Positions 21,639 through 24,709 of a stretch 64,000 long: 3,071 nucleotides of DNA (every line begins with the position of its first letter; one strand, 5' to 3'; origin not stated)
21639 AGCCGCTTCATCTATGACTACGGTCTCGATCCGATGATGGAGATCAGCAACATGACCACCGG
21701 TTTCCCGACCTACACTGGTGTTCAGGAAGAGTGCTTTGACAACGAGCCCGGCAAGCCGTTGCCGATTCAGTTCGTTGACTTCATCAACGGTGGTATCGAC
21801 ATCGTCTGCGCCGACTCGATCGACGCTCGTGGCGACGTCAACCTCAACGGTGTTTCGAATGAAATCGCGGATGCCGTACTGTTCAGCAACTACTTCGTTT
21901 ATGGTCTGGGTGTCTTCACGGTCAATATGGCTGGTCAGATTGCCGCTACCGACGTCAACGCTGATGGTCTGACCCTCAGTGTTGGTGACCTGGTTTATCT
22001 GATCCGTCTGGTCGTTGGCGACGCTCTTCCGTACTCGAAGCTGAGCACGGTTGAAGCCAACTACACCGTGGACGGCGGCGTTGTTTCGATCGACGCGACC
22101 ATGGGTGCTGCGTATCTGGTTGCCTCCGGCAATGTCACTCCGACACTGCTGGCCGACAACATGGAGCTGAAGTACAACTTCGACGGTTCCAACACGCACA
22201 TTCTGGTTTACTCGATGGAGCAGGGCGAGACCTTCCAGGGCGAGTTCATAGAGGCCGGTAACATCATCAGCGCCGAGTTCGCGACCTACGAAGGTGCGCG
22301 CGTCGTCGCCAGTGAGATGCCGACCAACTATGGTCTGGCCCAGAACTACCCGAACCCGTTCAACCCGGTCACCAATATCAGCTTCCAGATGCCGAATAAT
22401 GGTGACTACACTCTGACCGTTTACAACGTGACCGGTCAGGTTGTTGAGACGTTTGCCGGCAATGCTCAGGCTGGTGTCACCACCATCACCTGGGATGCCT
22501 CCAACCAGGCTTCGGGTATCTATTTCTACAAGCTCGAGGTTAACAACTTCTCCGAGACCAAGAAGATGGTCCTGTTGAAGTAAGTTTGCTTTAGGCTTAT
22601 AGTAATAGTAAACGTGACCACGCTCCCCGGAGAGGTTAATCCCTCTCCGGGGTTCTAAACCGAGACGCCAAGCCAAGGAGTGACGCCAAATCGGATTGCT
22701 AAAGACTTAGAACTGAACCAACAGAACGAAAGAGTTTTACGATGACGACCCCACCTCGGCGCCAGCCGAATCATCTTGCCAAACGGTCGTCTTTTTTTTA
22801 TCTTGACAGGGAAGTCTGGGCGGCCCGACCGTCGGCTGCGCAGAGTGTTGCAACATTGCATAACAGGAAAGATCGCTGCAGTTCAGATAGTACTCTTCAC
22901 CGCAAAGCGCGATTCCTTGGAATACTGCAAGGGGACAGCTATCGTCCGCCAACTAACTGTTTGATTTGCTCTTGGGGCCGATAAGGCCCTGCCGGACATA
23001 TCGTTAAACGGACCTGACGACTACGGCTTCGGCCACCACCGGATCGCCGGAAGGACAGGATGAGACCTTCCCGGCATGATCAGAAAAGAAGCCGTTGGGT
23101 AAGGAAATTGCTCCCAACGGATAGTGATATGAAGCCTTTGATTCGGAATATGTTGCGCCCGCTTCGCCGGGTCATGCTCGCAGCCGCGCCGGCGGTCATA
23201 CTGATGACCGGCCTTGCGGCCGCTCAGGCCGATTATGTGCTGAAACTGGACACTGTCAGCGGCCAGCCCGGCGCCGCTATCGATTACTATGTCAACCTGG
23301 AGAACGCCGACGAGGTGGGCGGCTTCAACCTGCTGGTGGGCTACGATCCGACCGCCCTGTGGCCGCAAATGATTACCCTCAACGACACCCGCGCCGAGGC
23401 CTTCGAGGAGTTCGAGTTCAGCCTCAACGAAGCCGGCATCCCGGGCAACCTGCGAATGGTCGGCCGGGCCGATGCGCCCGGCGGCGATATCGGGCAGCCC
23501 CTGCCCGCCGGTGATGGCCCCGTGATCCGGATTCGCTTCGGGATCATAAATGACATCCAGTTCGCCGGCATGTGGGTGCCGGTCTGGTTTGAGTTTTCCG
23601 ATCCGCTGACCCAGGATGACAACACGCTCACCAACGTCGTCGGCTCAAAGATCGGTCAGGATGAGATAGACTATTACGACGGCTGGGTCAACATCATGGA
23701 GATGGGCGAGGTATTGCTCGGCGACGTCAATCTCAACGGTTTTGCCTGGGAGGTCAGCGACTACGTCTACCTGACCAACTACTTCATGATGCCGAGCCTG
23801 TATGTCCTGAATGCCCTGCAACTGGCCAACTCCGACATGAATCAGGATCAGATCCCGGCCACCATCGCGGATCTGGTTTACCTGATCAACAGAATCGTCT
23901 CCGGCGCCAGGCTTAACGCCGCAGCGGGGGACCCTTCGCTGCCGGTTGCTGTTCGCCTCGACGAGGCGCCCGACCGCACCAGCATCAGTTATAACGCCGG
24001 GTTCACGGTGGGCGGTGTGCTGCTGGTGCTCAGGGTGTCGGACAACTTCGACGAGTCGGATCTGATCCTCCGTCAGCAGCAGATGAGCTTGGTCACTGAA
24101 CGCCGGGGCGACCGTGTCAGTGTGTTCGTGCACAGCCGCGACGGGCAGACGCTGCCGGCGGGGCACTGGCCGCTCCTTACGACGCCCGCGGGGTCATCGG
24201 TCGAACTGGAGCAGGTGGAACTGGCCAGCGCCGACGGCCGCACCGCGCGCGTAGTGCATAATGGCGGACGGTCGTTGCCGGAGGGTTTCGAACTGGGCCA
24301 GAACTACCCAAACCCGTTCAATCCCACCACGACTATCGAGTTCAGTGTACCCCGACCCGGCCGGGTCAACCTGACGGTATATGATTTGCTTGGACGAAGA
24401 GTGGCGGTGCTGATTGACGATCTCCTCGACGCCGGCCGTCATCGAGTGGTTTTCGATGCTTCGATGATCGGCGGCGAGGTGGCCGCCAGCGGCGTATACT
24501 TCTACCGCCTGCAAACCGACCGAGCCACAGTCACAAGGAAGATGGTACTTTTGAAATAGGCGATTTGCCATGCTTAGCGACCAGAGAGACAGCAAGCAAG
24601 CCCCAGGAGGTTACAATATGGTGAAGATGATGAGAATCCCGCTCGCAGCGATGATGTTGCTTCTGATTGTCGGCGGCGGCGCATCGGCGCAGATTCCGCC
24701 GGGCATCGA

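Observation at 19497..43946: Mutually exclusive C-termini and two dockerin classes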

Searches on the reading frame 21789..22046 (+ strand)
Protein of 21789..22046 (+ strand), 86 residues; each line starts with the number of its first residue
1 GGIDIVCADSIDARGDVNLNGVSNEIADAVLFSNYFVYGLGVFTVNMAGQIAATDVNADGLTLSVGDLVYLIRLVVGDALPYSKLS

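Call 27: search_solved_structures(query=A2, max_evalue=1, show_alignments=2)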
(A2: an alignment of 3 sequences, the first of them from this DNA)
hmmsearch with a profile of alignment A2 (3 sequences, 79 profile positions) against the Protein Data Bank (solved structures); distinct sequences matched with E-value up to 1: 17.
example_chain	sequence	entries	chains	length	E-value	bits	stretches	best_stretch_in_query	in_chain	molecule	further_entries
3ul4_B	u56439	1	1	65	0.00098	22.8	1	8-70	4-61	Cellulosome enzyme, dockerin type I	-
1daq_A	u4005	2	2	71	0.0025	21.5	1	8-77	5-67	ENDOGLUCANASE SS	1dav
2mte_A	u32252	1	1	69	0.0026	21.5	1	9-77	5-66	Cellulose 1,4-beta-cellobiosidase (reducing end) CelS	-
4dh2_B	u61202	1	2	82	0.0037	21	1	9-61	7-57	Dockerin type 1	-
5m2s_B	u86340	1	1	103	0.0041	20.9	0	9-35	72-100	Doc8: Type I dockerin repeat domain from family 9 glycoside hydrolase WP_009982745[Ruminoc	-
4fl4_A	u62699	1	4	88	0.019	18.7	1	9-64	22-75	Glycoside hydrolase family 9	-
9qf9_A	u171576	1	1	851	0.023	18.4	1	9-66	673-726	Ruminococcus bromii Amy16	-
9qf8_A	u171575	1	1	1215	0.034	17.9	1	9-64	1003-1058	Ruminococcus bromii Amy10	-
5nrk_B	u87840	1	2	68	0.11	16.2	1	10-54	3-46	DocCel5: Type I dockerin repeat domain from A. cellulolyticus family 5 endoglucanase WP_01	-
4cj0_A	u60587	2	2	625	0.19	15.5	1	9-63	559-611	ENDOGLUCANASE D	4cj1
1clc_A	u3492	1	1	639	0.19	15.5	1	9-63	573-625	ENDOGLUCANASE CELD; EC: 3.2.1.4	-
5lxv_B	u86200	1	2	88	0.2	15.5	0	8-70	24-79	Carbohydrate-binding protein WP_009985128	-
3oft_A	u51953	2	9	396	0.21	15.4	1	38-64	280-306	Cytochrome P450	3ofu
5m2o_B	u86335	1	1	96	0.37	14.6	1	10-59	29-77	Group I Dockerin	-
2ccl_B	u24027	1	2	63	0.62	13.9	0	7-32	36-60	ENDO-1,4-BETA-XYLANASE Y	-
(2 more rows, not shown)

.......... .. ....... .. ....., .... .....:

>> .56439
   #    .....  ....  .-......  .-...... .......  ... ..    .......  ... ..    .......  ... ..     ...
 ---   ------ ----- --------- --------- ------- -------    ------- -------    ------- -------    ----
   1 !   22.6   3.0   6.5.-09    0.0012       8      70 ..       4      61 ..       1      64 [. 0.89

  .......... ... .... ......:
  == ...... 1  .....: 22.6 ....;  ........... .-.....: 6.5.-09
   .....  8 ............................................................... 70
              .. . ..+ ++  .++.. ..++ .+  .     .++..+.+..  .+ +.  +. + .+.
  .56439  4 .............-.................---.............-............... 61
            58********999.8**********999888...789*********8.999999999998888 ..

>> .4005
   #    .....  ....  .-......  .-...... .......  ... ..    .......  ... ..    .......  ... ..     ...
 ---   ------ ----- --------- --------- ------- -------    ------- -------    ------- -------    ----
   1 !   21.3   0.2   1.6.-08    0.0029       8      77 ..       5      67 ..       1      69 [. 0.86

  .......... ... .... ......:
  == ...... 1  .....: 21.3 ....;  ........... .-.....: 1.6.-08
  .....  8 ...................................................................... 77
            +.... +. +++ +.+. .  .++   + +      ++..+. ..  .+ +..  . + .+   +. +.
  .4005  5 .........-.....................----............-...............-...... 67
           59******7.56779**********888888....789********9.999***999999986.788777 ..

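Call 44: find_related_loci(query=A7, collection=metagenome_contigs, flank=6000)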
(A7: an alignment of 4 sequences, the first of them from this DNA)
Query A7 (85 aa) in metagenome_contigs; peptide patterns used: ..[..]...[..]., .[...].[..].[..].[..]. (x = any residue, [..] = any of these).
600 stretches matched a pattern (row limit reached: there are more); 146 encode a relative of the query (tblastn E <= 1e-3); the best 80 are kept; 80 distinct loci.
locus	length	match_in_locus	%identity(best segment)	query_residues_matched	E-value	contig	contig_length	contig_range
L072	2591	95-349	85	1-85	8e-46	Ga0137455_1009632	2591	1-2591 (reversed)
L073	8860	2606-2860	80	1-85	1e-43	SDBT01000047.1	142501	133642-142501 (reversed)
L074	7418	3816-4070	80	1-85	2e-43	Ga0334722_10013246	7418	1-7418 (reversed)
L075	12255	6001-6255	85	1-85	8e-44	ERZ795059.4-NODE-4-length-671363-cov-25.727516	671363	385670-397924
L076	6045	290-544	81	1-85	2e-43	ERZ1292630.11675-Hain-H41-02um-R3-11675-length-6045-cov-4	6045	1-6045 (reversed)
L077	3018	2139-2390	83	1-84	2e-42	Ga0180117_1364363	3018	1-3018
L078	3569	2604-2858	79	1-85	1e-42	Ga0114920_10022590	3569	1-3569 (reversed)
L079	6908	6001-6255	80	1-85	3e-42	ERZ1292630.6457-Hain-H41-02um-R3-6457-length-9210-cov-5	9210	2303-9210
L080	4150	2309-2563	79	1-85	3e-42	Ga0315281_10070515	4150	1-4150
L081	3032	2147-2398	83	1-84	3e-42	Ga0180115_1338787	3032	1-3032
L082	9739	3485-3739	79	1-85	2e-42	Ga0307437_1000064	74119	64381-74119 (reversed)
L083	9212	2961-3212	85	1-84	5e-42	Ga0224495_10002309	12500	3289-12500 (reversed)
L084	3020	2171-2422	83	1-84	7e-42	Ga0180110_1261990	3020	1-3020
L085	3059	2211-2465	76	1-85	6e-42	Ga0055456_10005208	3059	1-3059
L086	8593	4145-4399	79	1-85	9e-42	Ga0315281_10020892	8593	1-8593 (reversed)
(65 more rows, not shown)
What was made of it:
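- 146 loci orthologous to g20037 were confirmed in metagenomes (call 44).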

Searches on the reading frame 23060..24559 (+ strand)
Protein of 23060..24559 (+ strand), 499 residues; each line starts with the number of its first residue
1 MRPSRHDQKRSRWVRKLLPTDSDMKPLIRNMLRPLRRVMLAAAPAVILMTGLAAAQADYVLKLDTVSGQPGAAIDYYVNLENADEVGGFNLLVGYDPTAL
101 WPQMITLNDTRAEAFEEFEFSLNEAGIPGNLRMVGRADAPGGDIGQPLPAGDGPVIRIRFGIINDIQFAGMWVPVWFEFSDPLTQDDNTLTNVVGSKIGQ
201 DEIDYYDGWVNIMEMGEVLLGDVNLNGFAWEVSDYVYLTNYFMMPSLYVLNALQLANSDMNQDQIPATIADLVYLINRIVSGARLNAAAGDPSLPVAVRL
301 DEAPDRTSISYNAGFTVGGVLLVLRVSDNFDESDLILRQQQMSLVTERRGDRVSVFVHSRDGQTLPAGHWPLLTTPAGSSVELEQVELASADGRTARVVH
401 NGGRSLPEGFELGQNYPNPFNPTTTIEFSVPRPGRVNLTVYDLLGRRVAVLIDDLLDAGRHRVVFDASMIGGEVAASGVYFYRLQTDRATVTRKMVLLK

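Call 3: search_protein_families(library=pfam, proteins=[window:23060-24559:+], max_evalue=0.01)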
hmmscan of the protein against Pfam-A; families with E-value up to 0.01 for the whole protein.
window:23060-24559:+ (499 aa): 2 families
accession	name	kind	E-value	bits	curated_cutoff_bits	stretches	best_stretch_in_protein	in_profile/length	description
PF18962.6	Por_Secre_tail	-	2.5e-06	28.1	27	1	416-496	2-74/75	Secretion system C-terminal sorting domain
PF00963.24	Cohesin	-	1.2e-05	26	24.1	1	61-124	3-68/139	Cohesin domain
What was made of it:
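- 23129..24559 (+): g23060 (start 23129), scaffoldin 2: signal peptide, cohesin (23234-23722), class B dockerin (23708-23926), beta-sandwich X (23927-24262), type A CTD (24305-24556). Pfam Cohesin 26.0 bits against a cut-off of 24.1, and Por_Secre_tail (call 3).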

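Call 7: search_protein_families(library=ncbifam, proteins=[window:23060-24559:+], max_evalue=0.01)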
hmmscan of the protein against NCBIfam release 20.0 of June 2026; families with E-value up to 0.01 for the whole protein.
window:23060-24559:+ (499 aa): 4 families
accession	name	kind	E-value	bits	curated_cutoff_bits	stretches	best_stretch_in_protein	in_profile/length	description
TIGR04183.1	Por_Secre_tail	domain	2.3e-10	40.3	23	1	416-496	2-70/72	T9SS type A sorting domain-containing protein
NF033707.1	T9SS_sortase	equivalog_domain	3.3e-05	21.7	420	1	414-487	1000-1078/1095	type IX secretion system sortase PorU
NF038113.1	T9SSA_dep_M36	equivalog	4.1e-05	21.9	885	1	415-497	795-868/869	T9SS-dependent M36 family metallopeptidase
NF052323.1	T9SSA_dep_M6i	equivalog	0.0003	18.8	600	1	415-487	960-1027/1043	T9SS-dependent M6-like inactivated metalloprotease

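Call 29: predict_structure(alignment_id=A3)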
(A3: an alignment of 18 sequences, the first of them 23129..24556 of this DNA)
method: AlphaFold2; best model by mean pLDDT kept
length: 476 residues; sequences in the alignment: 18
mean_pLDDT: 73.1   pTM: 0.40
mean pLDDT of the five models: 73.1, 69.2, 67.9, 67.9, 66.7
residues with pLDDT >= 90: 107; 70-90: 180; 50-70: 122; < 50: 67
segments of 3 or more residues with pLDDT < 50: 1-4, 25-32, 192-211, 228-230, 261-268, 379-390, 393-397
pLDDT, mean of each block of 10 residues (from residue 1): 48 55 45 79 85 96 93 92 94 91 92 69 83 94 71 85 84 86 90 42 39 61 56 58 67 63 46 78 86 86 85 89 86 83 90 80 79 62 40 51 71 76 76 81 64 61 63 50
secondary structure, 60 per line:
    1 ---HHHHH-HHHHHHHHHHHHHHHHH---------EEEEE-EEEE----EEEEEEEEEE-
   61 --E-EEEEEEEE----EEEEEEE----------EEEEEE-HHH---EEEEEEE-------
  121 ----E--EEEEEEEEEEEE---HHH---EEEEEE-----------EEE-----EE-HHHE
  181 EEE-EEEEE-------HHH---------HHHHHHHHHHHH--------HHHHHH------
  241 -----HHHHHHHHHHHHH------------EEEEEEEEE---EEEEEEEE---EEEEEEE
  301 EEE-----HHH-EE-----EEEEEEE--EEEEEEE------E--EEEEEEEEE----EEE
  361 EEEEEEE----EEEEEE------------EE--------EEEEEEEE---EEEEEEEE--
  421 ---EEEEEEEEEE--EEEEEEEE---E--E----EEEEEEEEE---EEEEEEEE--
elements in order: H4-8 H10-26 E36-40 E42-45 E50-59 E65-72 E77-83 E94-99 E107-113 E128-139 E149-154 E166-168 E180-183 E185-189 H209-220 H229-234 H246-258 E271-279 E283-290 E294-303 E320-326 E329-335 E345-353 E358-367 E372-377 E400-407 E411-418 E424-433 E436-443 E455-463 E467-474
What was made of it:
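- The dockerin part of the g23060 model has low confidence, pLDDT about 40-65 (call 29).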

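Call 34: fold_search(model_id=the predicted structure, library=pdb)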
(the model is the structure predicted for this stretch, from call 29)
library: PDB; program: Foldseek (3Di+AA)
matches with E <= 10: 1897; with E <= 0.001: 406
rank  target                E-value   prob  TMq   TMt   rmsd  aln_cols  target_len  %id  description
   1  3l8q_D                4.1e-13  1.00  0.24  0.32  25.5       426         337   11  Structure analysis of the type II cohesin dyad from the adaptor ScaA scaffoldin of Acetivibrio cellulolyticus (released 2010-05-05)
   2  3l8q_A                1.8e-12  1.00  0.24  0.33  25.9       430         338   11  Structure analysis of the type II cohesin dyad from the adaptor ScaA scaffoldin of Acetivibrio cellulolyticus (released 2010-05-05)
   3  3l8q_C                2.0e-12  1.00  0.24  0.33  25.4       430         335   10  Structure analysis of the type II cohesin dyad from the adaptor ScaA scaffoldin of Acetivibrio cellulolyticus (released 2010-05-05)
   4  3l8q_B                2.6e-11  1.00  0.24  0.33  26.2       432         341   11  Structure analysis of the type II cohesin dyad from the adaptor ScaA scaffoldin of Acetivibrio cellulolyticus (released 2010-05-05)
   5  2vn5_C                6.0e-11  1.00  0.26  0.80   2.4       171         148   18  The Clostridium cellulolyticum dockerin displays a dual binding mode for its cohesin partner (released 2008-05-20)
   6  4fl4_C                2.1e-10  1.00  0.26  0.39  14.8       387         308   10  Scaffoldin conformation and dynamics revealed by a ternary complex from the Clostridium thermocellum cellulosome (released 2012-06-27)
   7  6kge_A                2.7e-10  1.00  0.26  0.83   2.8       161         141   16  Crystal structure of CaDoc0917(R16D)-CaCohA2 complex at pH 5.5 (released 2020-07-08)
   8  6kgc_A                3.0e-10  1.00  0.26  0.82   2.8       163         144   18  Crystal structure of CaDoc0917(R49D)-CaCohA2 complex at pH 5.4 (released 2020-07-08)
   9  6kgf_C                3.5e-10  1.00  0.26  0.80   2.7       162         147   17  Crystal structure of CaDoc0917(R16D)-CaCohA2 complex at pH 8.2 (released 2020-07-08)
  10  4fl4_I                5.4e-10  1.00  0.26  0.39  13.8       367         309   10  Scaffoldin conformation and dynamics revealed by a ternary complex from the Clostridium thermocellum cellulosome (released 2012-06-27)
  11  6kgd_A                5.8e-10  1.00  0.26  0.80   2.7       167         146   17  Crystal structure of CaDoc0917(R49D)-CaCohA2 complex at pH 8.0 (released 2020-07-08)
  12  4uyp_C                6.8e-10  1.00  0.27  0.83   2.5       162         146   14  High resolution structure of the third cohesin ScaC in complex with the ScaB dockerin with a mutation in the N-termina (released 2015-04-15)
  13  5nrm_A                8.0e-10  1.00  0.26  0.81   2.6       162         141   18  Crystal structure of the sixth cohesin from Acetivibrio cellulolyticus' scaffoldin B in complex with Cel5 dockerin S51 (released 2018-01-31)
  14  4uyp_A                1.1e-09  1.00  0.26  0.81   2.8       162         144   15  High resolution structure of the third cohesin ScaC in complex with the ScaB dockerin with a mutation in the N-termina (released 2015-04-15)
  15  1g1k_A                1.2e-09  1.00  0.27  0.83   2.4       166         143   20  COHESIN MODULE FROM THE CELLULOSOME OF CLOSTRIDIUM CELLULOLYTICUM (released 2000-11-22)
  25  2xdh                  3.5e-09  1.00  0.25  0.79   3.3       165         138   14  Non-cellulosomal cohesin from the hyperthermophilic archaeon Archaeoglobus fulgidus (released 2010-05-26)
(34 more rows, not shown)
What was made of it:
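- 23129..24559 (+): In the AF2 model (pLDDT 73) the N-terminal domain matches type I cohesins at TM about 0.8 and rmsd 2.4 A (calls 29, 34).
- On Cohesin (Pfam PF00963): The g23060 model matches type I cohesins at TM about 0.8 and rmsd 2.4 A (calls 29, 34).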

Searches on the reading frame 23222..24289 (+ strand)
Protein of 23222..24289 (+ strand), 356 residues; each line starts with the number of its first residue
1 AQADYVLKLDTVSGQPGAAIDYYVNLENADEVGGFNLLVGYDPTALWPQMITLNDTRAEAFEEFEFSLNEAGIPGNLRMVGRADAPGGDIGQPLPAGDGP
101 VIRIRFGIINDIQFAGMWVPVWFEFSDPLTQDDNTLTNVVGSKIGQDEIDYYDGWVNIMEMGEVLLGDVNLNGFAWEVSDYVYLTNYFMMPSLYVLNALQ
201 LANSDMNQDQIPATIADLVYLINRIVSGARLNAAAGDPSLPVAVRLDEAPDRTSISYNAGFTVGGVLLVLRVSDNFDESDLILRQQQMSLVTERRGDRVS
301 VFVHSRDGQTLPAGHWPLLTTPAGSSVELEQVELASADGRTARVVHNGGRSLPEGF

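Call 23: find_homologous_proteins(query=window:23222-24289:+, max_evalue=0.001)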
Query window:23222-24289:+ (356 aa): 18 proteins with E <= 0.001 among 8000 candidates.
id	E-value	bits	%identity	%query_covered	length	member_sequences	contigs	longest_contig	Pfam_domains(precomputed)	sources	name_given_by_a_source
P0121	6.4e-188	642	78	100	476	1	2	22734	PF00963.25,PF18962.8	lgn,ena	-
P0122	4.6e-174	597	74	100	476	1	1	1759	PF00963.25,PF18962.8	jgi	jgi:hypothetical protein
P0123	3.6e-125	436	57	100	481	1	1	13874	PF18962.8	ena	-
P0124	1.1e-121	424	55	100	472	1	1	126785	PF18962.8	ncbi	ncbi:MAG: T9SS type A sorting domain-containing protein [bacterium]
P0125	2.0e-120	420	55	100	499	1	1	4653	PF18962.8,PF13860.13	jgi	-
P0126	5.3e-119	416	55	100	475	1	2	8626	PF00963.25,PF18962.8,PF13860.13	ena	-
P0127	1.4e-111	391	52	100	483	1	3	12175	PF18962.8,PF13860.13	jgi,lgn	jgi:hypothetical protein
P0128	7.9e-110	386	51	100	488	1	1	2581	PF00963.25,PF18962.8,PF13860.13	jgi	-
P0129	1.0e-92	329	48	97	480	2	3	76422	PF13585.13,PF00963.25,PF18962.8,PF13860.13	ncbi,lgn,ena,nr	ncbi:MAG: T9SS type A sorting domain-containing protein [candidate division Zixibacteria bacterium]|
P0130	1.1e-89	319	46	99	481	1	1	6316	PF13585.13,PF18962.8,PF13860.13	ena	-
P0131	3.0e-89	318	47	99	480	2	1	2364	PF13585.13,PF18962.8,PF13860.13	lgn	-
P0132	3.6e-89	318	46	100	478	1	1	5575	PF13585.13,PF00963.25,PF18962.8,PF13860.13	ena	-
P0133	8.1e-87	310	48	99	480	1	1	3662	PF13585.13,PF18962.8,PF13860.13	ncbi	-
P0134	2.9e-86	308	46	100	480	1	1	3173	PF13585.13,PF18962.8,PF13860.13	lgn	-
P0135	8.8e-85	303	47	100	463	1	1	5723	PF13585.13,PF00963.25,PF18962.8,PF13860.13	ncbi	-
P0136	1.8e-78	282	44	99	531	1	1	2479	PF18962.8,PF13860.13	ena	-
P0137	7.0e-61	225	35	100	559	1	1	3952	PF00963.25,PF18962.8,PF13860.13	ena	-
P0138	3.4e-46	176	76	32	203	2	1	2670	PF18962.8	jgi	jgi:hypothetical protein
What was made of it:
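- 23129..24559 (+): All 17 full-length orthologs have PF18962 (call 23).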

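Call 75: find_encoding_contigs(protein=P0129, flank=10000, max_places=2)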
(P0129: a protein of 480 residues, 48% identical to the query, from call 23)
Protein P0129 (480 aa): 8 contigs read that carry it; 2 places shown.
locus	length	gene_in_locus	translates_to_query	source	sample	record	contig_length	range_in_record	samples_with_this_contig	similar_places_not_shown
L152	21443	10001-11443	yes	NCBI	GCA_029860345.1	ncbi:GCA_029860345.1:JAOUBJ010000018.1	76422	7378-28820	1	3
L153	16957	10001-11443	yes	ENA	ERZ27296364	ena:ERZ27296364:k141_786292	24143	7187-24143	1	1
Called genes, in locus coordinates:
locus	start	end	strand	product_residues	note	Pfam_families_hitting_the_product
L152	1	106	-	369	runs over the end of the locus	-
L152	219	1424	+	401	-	PF13229:Beta_helix, PF05048:NosD, PF13229:Beta_helix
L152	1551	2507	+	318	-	-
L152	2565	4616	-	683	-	PF13428:TPR_14 (faint), PF14559:TPR_19 (faint), PF23914:TPR_CcmH_CycH (faint), PF00515:TPR_1 (faint), PF07719:TPR_2 (faint), PF13414:TPR_11 (faint), PF13431:TPR_17 (faint)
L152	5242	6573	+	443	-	-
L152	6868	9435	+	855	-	PF18962:Por_Secre_tail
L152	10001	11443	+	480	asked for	PF00963:Cohesin (weak), PF13585:CHU_C (weak), PF13860:FlgD_ig (weak), PF18962:Por_Secre_tail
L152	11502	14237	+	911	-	PF00963:Cohesin (faint), PF17892:Cadherin_5 (weak), PF17963:Big_9, PF18962:Por_Secre_tail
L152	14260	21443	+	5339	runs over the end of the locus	PF15946:DUF4754 (faint), PF17803:Cadherin_4 (faint), PF17892:Cadherin_5 (faint), PF17963:Big_9 (faint), PF18981:InlK_D3 (faint), PF19410:DUF5980 (faint), PF05345:He_PIG (weak), PF22352:K319L-like_PKD, +5 more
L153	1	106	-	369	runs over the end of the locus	-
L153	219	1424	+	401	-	PF13229:Beta_helix, PF05048:NosD, PF13229:Beta_helix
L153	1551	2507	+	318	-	-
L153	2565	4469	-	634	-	PF13428:TPR_14 (faint), PF14559:TPR_19 (faint), PF00515:TPR_1 (faint), PF07719:TPR_2 (faint), PF23914:TPR_CcmH_CycH (faint), PF13414:TPR_11 (faint), PF13431:TPR_17 (weak)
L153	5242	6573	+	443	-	-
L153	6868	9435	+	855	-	PF18962:Por_Secre_tail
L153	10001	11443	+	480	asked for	PF00963:Cohesin (weak), PF13585:CHU_C (weak), PF13860:FlgD_ig (weak), PF18962:Por_Secre_tail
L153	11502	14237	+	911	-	PF00963:Cohesin (faint), PF17892:Cadherin_5 (weak), PF17963:Big_9, PF18962:Por_Secre_tail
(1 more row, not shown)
